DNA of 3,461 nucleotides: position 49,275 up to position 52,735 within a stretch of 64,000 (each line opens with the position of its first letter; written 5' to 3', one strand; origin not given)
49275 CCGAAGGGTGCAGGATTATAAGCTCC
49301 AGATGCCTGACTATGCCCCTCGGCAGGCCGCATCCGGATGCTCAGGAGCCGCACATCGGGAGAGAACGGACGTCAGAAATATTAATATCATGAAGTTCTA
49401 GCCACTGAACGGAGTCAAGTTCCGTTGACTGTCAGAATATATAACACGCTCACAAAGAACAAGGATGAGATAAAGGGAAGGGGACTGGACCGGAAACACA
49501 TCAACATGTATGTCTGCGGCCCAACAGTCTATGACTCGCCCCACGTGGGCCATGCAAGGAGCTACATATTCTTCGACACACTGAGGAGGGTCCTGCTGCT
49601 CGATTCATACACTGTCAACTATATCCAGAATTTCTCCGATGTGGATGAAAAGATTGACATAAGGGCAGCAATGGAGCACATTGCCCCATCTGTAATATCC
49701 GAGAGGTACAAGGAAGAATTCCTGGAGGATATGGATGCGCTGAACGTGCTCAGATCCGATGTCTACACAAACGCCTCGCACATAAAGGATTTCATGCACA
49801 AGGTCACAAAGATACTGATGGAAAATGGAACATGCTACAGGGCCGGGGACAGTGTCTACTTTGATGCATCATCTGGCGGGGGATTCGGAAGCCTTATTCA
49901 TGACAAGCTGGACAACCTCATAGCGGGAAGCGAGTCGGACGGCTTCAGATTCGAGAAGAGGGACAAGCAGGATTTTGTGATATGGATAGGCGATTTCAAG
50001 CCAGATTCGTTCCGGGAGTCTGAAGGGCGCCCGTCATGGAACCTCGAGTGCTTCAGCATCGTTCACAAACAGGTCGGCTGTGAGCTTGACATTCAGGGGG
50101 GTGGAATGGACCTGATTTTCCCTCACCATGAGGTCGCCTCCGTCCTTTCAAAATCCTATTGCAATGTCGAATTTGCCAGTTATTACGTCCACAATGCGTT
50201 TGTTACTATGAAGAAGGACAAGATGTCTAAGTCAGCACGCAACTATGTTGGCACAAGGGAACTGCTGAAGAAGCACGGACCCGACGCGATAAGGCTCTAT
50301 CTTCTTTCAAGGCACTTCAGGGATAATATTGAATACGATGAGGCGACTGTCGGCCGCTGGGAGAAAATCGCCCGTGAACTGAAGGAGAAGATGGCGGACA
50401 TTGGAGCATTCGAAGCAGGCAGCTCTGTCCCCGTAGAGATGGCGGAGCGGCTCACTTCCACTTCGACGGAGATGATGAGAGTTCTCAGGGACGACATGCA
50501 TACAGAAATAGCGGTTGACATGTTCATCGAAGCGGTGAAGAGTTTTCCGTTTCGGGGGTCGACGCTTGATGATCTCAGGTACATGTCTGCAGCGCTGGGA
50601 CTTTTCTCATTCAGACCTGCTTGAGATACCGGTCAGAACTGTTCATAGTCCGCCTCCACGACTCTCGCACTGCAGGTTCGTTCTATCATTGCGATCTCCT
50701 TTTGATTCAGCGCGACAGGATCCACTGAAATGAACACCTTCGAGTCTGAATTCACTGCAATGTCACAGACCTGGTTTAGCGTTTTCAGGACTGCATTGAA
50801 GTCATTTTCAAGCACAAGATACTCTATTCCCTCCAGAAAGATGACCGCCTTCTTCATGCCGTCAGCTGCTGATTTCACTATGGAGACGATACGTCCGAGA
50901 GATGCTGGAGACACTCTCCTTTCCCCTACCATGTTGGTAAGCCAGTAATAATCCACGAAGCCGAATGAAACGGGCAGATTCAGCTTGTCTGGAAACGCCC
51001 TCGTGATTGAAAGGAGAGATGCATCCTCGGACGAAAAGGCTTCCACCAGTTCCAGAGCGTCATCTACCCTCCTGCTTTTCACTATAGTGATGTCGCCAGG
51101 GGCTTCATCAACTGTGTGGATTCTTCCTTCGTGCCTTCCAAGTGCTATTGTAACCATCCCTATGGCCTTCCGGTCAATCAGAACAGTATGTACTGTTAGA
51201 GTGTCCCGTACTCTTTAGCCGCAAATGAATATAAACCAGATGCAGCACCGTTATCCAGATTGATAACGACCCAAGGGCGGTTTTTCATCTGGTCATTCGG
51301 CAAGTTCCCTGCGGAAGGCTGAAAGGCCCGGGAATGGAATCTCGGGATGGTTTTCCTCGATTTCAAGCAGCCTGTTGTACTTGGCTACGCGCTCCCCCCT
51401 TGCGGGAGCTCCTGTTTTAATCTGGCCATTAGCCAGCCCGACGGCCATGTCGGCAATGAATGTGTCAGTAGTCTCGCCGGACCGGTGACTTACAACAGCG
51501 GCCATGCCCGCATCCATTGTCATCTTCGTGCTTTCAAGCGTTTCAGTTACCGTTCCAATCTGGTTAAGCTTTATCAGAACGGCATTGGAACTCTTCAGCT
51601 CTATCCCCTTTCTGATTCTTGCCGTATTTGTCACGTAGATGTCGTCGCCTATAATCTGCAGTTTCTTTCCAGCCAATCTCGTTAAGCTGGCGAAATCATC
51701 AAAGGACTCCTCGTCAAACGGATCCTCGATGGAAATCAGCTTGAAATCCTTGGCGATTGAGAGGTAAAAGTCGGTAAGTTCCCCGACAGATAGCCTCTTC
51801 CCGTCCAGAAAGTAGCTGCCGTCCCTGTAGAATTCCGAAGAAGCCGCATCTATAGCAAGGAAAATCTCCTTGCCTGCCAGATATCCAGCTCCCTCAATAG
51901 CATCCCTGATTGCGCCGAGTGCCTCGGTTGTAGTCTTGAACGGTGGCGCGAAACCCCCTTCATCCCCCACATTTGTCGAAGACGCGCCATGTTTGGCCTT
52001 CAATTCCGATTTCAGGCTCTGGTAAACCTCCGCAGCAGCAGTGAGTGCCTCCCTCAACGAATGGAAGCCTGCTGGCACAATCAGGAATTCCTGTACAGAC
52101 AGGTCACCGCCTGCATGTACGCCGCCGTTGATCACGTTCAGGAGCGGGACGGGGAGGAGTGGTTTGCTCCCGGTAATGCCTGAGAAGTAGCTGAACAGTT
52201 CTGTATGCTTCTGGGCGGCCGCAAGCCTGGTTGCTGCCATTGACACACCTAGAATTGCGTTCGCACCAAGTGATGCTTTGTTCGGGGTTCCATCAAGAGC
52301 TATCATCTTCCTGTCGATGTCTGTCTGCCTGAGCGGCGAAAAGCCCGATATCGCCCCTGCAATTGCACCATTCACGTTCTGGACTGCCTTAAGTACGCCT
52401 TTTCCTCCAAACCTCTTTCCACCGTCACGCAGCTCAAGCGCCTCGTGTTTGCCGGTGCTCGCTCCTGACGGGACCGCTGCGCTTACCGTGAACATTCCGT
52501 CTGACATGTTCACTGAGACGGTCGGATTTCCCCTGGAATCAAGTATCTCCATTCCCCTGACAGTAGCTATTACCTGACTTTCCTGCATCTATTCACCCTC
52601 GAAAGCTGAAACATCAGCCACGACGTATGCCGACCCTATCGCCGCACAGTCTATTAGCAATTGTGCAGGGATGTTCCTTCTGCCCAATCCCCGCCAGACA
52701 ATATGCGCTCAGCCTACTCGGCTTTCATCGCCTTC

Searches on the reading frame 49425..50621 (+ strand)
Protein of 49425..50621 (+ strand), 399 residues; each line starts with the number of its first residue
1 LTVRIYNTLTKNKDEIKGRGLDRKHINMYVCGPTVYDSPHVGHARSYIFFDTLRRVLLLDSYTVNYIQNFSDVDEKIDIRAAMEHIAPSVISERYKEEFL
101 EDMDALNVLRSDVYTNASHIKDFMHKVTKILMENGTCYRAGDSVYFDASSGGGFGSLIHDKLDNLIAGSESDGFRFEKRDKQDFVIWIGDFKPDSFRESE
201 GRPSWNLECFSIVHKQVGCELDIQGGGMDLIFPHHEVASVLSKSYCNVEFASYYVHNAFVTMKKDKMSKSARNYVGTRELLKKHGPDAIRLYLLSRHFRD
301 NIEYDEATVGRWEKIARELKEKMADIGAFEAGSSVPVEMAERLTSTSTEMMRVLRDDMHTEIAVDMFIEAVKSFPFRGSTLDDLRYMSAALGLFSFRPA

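Call 71: search_protein_families(library=pfam, proteins=[window:49425-50621:+], max_evalue=0.00001)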
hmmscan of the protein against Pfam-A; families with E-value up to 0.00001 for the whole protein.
window:49425-50621:+ (399 aa): 3 families
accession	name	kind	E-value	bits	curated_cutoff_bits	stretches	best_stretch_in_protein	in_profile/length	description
PF01406.26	tRNA-synt_1e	-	2e-82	277.4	27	1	21-309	5-296/301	tRNA synthetases class I (C) catalytic domain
PF09334.17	tRNA-synt_1g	-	4.9e-15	55.6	20.1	2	36-149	11-125/391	tRNA synthetases class I (M)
PF00133.28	tRNA-synt_1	-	4.6e-08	32.7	22.7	1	227-301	335-410/414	tRNA synthetases class I (I, L, M and V)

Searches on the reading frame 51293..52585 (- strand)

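Call 71: search_protein_families(library=pfam, proteins=[window:51293-52585:-], max_evalue=0.00001)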
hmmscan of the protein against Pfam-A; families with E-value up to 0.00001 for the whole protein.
window:51293-52585:- (430 aa): 2 families
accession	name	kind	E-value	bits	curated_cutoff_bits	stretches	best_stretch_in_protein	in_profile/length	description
PF00113.28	Enolase_C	-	5.4e-110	367.8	21.5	1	143-412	3-280/296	Enolase, C-terminal TIM barrel domain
PF03952.21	Enolase_N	-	5.7e-48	162.8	35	1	6-133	1-130/131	Enolase, N-terminal domain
